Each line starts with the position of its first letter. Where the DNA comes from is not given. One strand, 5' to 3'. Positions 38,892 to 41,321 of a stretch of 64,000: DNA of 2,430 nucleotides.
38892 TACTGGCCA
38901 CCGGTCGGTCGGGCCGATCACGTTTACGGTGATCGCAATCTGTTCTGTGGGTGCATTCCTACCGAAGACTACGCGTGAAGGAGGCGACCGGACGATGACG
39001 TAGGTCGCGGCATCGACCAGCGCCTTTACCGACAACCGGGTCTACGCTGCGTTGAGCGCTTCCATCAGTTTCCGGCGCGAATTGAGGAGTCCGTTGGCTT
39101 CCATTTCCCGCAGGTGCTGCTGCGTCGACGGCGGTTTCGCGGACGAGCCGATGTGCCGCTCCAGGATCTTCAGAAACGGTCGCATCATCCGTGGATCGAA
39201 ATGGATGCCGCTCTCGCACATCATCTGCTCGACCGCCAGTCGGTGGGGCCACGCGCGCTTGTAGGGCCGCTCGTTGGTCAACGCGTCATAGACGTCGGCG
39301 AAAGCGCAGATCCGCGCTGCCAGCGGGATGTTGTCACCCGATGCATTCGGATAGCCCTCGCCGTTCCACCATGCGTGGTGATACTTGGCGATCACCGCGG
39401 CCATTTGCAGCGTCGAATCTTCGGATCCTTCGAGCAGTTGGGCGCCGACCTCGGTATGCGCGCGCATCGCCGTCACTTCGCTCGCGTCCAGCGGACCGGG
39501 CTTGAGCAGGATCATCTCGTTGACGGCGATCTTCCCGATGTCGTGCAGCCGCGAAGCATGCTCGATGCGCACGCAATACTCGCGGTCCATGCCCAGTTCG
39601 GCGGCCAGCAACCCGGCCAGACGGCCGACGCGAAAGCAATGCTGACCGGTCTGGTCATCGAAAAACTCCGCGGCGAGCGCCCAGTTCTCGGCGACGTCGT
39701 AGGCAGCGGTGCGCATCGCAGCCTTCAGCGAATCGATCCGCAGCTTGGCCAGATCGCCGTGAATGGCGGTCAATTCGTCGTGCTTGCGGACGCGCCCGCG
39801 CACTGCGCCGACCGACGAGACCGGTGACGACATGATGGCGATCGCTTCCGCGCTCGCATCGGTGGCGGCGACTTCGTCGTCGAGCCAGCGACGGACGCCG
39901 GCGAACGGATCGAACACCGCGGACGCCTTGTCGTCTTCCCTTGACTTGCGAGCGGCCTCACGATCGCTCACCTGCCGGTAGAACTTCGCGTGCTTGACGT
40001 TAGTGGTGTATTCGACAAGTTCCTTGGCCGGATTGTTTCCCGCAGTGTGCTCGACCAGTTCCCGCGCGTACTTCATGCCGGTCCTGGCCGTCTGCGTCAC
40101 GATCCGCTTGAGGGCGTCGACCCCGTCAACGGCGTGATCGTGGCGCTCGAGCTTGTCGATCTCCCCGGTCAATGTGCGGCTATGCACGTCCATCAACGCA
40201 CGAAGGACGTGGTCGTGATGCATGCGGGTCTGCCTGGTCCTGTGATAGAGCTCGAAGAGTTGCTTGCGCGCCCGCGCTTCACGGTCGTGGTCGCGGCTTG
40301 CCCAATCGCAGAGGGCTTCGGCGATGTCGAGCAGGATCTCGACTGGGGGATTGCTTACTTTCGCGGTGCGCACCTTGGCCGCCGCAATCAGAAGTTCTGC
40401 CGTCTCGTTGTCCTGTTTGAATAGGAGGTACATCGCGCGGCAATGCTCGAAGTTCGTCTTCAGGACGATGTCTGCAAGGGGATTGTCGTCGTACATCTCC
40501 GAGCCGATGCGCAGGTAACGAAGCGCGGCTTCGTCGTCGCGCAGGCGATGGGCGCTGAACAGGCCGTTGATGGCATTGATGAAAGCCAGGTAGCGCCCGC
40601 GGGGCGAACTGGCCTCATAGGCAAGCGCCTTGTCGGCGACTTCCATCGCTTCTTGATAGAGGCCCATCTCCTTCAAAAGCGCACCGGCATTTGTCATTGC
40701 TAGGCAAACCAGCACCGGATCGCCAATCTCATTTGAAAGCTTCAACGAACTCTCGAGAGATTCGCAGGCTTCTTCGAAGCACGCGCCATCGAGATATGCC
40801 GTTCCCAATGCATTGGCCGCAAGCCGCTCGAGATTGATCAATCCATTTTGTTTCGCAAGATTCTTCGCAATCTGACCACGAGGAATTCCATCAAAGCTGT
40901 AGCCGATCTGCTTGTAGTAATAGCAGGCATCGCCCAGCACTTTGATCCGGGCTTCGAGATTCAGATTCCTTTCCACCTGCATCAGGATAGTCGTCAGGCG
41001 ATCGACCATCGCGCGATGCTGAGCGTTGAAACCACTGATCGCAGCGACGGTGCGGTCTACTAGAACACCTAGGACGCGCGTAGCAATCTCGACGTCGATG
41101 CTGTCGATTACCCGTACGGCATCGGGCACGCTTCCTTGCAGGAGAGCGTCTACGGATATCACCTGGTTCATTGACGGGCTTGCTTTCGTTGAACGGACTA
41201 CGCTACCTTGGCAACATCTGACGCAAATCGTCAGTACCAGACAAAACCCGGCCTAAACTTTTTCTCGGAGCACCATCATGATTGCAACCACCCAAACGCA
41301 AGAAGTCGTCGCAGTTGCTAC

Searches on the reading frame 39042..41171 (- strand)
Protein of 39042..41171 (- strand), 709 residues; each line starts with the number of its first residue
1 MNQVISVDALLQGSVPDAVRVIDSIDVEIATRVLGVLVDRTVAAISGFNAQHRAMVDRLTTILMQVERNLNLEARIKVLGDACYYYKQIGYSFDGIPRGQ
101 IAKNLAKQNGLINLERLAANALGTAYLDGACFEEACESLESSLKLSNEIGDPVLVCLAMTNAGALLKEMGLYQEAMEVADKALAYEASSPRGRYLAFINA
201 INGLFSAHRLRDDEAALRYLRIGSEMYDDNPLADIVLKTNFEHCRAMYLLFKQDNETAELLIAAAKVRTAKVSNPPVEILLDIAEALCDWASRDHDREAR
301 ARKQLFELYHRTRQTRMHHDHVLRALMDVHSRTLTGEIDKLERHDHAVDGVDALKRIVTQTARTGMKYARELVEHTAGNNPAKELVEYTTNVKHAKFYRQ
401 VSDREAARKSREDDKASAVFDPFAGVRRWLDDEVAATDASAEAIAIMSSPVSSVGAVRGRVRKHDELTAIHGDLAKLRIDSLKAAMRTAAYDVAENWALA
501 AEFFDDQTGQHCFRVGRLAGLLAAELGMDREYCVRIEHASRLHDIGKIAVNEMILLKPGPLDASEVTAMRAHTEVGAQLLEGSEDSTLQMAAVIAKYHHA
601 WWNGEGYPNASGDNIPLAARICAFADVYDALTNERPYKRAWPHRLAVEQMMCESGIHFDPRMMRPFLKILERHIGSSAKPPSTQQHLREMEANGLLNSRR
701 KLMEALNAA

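Call 6: search_protein_families(library=ncbifam, proteins=[window:39042-41171:-], max_evalue=1)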
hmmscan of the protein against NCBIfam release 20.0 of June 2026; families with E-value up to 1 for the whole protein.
window:39042-41171:- (709 aa): 6 families
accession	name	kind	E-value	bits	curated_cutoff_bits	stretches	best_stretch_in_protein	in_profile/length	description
NF053512.1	nitric_RR_NosR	exception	3.4e-25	88.9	400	1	498-696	182-380/422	response regulator c-di-GMP phosphodiesterase, NosR family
TIGR00277.1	HDIG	domain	9.6e-08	31.8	27.6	1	506-598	3-82/84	HDIG domain-containing metalloprotein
TIGR03319.1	RNase_Y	equivalog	0.00076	18.1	454.35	1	510-552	332-371/514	ribonuclease Y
TIGR01596.1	cas3_HD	equivalog_domain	0.047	13.8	43.45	1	510-606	3-103/178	CRISPR-associated endonuclease Cas3''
TIGR00488.1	TIGR00488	equivalog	0.05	13.5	70.15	1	504-580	5-82/173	bis(5'-nucleosyl)-tetraphosphatase (symmetrical) YqeK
NF053520.1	HK_Porph_FimS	equivalog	0.098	10.9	600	1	122-269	210-351/618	sensor histidine kinase FimS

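Call 7: search_protein_families(library=pfam, proteins=[window:39042-41171:-], max_evalue=1)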
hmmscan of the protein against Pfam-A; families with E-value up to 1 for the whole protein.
window:39042-41171:- (709 aa): 6 families
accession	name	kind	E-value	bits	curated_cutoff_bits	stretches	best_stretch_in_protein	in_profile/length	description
PF13487.12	HD_5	-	2.2e-24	86.5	27.2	1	510-661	16-169/170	HD domain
PF01966.28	HD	-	1.7e-15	57.8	22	1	509-630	2-115/116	HD domain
PF13424.12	TPR_12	-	7.8e-05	23.2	30.1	1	118-184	5-73/77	Tetratricopeptide repeat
PF08668.18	HDOD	-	0.072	13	22.9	1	508-554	95-139/196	HDOD domain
PF13181.12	TPR_8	-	0.19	12.4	25.7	0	159-185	4-30/34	Tetratricopeptide repeat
PF13176.12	TPR_7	-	0.68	10.6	27.9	0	159-186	2-31/36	Tetratricopeptide repeat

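Call 8: find_related_loci(query=window:39042-41171:-, collection=genome_contigs, flank=4000)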
Query window:39042-41171:- (709 aa) in genome_contigs; peptide patterns used: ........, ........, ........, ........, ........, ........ (x = any residue, [..] = any of these).
37 stretches matched a pattern; 17 encode a relative of the query (tblastn E <= 1e-3); 17 distinct loci.
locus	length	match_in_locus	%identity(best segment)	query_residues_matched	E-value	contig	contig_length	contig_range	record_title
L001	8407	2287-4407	92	1-707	0e+0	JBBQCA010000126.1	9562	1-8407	MAG: Burkholderiales bacterium isolate Co_metawrap_1290 Cmw_1290_k141_15064622_length_9562_cov_5.9979, whole genome shot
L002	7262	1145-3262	76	1-709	0e+0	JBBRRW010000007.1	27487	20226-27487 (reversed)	MAG: Burkholderiales bacterium isolate La2_maxbin2.023 La2_maxbin2.023_K_362144L27487_cov_84.7871, whole genome shotgun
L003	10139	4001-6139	65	1-709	0e+0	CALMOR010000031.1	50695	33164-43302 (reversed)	MAG TPA_asm: uncultured Burkholderiales bacterium isolate SRR13685150_bin.0_CONCOCT_v1.1_MAG genome assembly, contig: NO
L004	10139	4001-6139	65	1-709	0e+0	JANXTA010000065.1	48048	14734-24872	MAG: Betaproteobacteria bacterium isolate 338R_metabat_123 338R_k141_1211765, whole genome shotgun sequence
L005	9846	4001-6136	63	1-709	0e+0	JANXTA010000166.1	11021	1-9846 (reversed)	MAG: Betaproteobacteria bacterium isolate 338R_metabat_123 338R_k141_1131949, whole genome shotgun sequence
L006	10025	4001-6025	63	37-707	0e+0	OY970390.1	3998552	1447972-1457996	MAG: uncultured beta proteobacterium isolate MFD01213.bin.c.3 genome assembly, chromosome: 1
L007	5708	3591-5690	60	13-703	0e+0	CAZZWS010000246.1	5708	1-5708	MAG: Beijerinckiaceae bacterium isolate Green_Q.bin.1 genome assembly, contig: NODE_13872_length_5708_cov_6.029719, whol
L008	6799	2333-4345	61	1-667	0e+0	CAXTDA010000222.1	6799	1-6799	MAG TPA_asm: uncultured Burkholderiaceae bacterium isolate public_SRR14722320_metawrap_bin.3 genome assembly, contig: pu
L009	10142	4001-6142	63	1-709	0e+0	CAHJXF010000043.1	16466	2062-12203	Betaproteobacteria bacterium isolate Lichen_MAGs_lobaria11 genome assembly, contig: NODE_4220_length_16466_cov_4.379035,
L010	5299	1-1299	67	283-708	0e+0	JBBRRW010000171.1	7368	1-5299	MAG: Burkholderiales bacterium isolate La2_maxbin2.023 La2_maxbin2.023_K_42294L7368_cov_93.0000, whole genome shotgun se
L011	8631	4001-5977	45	1-709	0e+0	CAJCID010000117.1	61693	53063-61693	Rhodospirillales bacterium isolate BOG_genome_mining.110 genome assembly, contig: k141_270861, whole genome shotgun sequ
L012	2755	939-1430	40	506-668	1e-25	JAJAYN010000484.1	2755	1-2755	MAG: Burkholderiales bacterium isolate CAN_BIN11 c_000000156753, whole genome shotgun sequence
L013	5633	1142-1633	39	506-668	2e-25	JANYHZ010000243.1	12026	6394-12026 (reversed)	MAG: Betaproteobacteria bacterium isolate GL140_2_metabinner_132_sub GL140_2_k141_1947321, whole genome shotgun sequence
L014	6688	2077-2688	35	473-675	1e-24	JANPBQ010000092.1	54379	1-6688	MAG: Betaproteobacteria bacterium isolate VAR_78_metabat_634 VAR_78_k141_1355997, whole genome shotgun sequence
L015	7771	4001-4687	34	460-675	5e-24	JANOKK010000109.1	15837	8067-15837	MAG: Betaproteobacteria bacterium isolate VAR_48_concoct_206 VAR_48_k141_18493, whole genome shotgun sequence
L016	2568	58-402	41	561-675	5e-18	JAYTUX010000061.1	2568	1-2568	MAG: Betaproteobacteria bacterium isolate GFS_5632 GFS_5632_60, whole genome shotgun sequence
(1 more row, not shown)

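Call 28: search_solved_structures(query=window:39042-41171:-, max_evalue=0.01, show_alignments=2)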
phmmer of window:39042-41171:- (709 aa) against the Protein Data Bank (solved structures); distinct sequences matched with E-value up to 0.01: 11.
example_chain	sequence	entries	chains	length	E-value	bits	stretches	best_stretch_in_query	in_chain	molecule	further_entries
4mcw_A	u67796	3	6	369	2.6e-38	135.2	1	485-672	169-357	Metal dependent phosphohydrolase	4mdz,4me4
5z7c_A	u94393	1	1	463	5.1e-28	101.1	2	507-657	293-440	3'3'-cGAMP-specific phosphodiesterase 3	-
4r8z_A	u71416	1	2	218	2.3e-27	99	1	494-671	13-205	Cyclic di-GMP phosphodiesterase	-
9rbz_A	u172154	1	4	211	4.7e-11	45.1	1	510-671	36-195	HD domain/sensory box protein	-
9rc0_A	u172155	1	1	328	1.3e-10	43.6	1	509-670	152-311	HD domain/sensory box protein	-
5a7d_B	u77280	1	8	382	0.0038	19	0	88-246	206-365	PINS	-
3sf4_A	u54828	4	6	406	0.0049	18.6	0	108-183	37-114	G-protein-signaling modulator 2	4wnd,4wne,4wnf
4wng_A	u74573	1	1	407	0.005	18.6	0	108-183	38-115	G-protein-signaling modulator 2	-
6hc2_A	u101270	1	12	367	0.0072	18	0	100-184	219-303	G-protein-signaling modulator 2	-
5a6c_A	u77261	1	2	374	0.0074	18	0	100-184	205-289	G-PROTEIN-SIGNALING MODULATOR 2, AFADIN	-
7obi_A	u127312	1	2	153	0.009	17.7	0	118-188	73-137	CTPR-rv4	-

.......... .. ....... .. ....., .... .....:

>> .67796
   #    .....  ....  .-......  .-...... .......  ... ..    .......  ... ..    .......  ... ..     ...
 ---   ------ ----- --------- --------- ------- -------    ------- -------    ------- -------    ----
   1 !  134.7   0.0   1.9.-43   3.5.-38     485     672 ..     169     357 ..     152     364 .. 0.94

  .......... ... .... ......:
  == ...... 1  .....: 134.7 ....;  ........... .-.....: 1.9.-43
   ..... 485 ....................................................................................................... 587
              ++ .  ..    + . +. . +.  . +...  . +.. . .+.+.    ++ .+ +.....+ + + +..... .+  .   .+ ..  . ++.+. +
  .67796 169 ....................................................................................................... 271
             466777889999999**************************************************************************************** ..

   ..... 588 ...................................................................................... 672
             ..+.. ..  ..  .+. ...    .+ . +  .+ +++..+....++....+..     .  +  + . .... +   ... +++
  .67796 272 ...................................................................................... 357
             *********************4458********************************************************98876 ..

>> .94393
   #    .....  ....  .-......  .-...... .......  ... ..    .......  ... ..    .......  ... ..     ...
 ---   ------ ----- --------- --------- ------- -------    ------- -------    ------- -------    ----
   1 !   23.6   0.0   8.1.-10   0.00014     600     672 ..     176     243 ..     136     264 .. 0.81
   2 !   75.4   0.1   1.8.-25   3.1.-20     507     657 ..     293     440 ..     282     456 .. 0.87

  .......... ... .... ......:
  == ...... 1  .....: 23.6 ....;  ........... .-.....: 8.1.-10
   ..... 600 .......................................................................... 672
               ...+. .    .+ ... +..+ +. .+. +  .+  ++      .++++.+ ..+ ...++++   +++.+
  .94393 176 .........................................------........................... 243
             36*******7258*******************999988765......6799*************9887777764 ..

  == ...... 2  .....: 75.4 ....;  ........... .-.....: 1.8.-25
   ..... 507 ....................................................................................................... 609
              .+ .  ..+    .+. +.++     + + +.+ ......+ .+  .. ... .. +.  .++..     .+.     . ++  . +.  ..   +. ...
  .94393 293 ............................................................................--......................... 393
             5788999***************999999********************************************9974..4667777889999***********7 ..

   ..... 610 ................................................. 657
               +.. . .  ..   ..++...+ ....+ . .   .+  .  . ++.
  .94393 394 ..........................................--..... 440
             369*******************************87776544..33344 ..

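Call 31: search_protein_families(library=pfam, proteins=[L014:1015-2781:+, L014:2778-3764:+, L014:4664-5692:+, L014:3844-4080:-, L013:3443-5632:-, L015:1448-2233:+, L014:620-952:+], max_evalue=0.01)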
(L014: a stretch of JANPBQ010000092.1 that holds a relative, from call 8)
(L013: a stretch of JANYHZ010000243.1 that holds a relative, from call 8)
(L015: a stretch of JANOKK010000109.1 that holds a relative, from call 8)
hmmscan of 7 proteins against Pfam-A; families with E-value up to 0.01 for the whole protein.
L014:1015-2781:+ (588 aa): 7 families
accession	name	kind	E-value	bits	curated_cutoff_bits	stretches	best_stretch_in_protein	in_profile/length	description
PF13487.12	HD_5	-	1.3e-16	61.2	27.2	1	392-546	15-170/170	HD domain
PF13424.12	TPR_12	-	7.9e-11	42.4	30.1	2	95-156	10-73/77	Tetratricopeptide repeat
PF00515.34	TPR_1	-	1.1e-06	28.7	27.8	1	129-156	2-29/34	Tetratricopeptide repeat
PF13374.12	TPR_10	-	2.9e-06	27.6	27.5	0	132-160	6-34/42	Tetratricopeptide repeat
PF07719.23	TPR_2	-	2.1e-05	24.7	27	0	129-157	2-30/34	Tetratricopeptide repeat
PF13181.12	TPR_8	-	0.00042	20.7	25.7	1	129-156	2-29/34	Tetratricopeptide repeat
PF13176.12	TPR_7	-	0.0039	17.6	27.9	0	132-157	3-28/36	Tetratricopeptide repeat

L014:2778-3764:+ (328 aa): 1 family
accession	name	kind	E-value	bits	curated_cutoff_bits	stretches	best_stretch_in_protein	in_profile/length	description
PF00196.25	GerE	-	1.5e-09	37.8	23.5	1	19-70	5-56/57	Bacterial regulatory proteins, luxR family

L014:4664-5692:+ (342 aa): 0 families

L014:3844-4080:- (78 aa): 0 families

L013:3443-5632:- (729 aa): 2 families
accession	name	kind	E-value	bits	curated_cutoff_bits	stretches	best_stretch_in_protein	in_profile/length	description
PF00171.27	Aldedh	-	8.3e-200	664.6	23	2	1-420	30-459/461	Aldehyde dehydrogenase family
PF07368.16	DUF1487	-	9e-09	35.6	23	1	335-388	116-170/215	Protein of unknown function (DUF1487)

L015:1448-2233:+ (261 aa): 0 families

L014:620-952:+ (110 aa): 0 families

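Call 77: search_protein_families(library=ncbifam, proteins=[L014:2778-3764:+], max_evalue=10)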
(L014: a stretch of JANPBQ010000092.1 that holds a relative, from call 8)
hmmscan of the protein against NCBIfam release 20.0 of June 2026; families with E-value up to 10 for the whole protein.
L014:2778-3764:+ (328 aa): 10 families
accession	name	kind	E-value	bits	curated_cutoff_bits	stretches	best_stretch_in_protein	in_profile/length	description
NF007935.0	PRK10651.1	equivalog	1.7e-07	30.7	250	1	13-74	152-213/216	two-component system response regulator NarL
NF007505.1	PRK10100.1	equivalog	5.5e-07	29.5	250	1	17-73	145-201/204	biofilm master transcriptional regulator CsgD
NF007708.0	PRK10403.1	equivalog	0.00063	19.3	343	1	18-74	155-211/215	nitrate/nitrite response regulator protein NarP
NF047785.1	respo_reg_MadR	equivalog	0.0007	19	300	1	15-68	147-200/209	MadR family response regulator transcription factor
NF007685.0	PRK10360.1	equivalog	0.015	15.1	258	1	15-65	136-186/196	response regulator transcription factor UhpA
NF052445.1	RespRegMctR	equivalog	0.015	14.7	300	1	16-74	144-202/205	two-component system response regulator MctR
NF011896.0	PRK15369.1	equivalog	0.019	14.6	242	1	19-70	152-203/211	two component system response regulator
NF052366.1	photon_PedR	equivalog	0.03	14.5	120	1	18-73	4-59/74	photosynthetic electron transport-dependent transcriptional regulator PedR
TIGR03020.2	EpsA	equivalog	0.048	13.3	170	1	14-69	188-243/247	XrtB/PEP-CTERM-associated transcriptional regulator EpsA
NF006691.0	PRK09239.1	equivalog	0.21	11.7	120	1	126-167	46-84/108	chorismate mutase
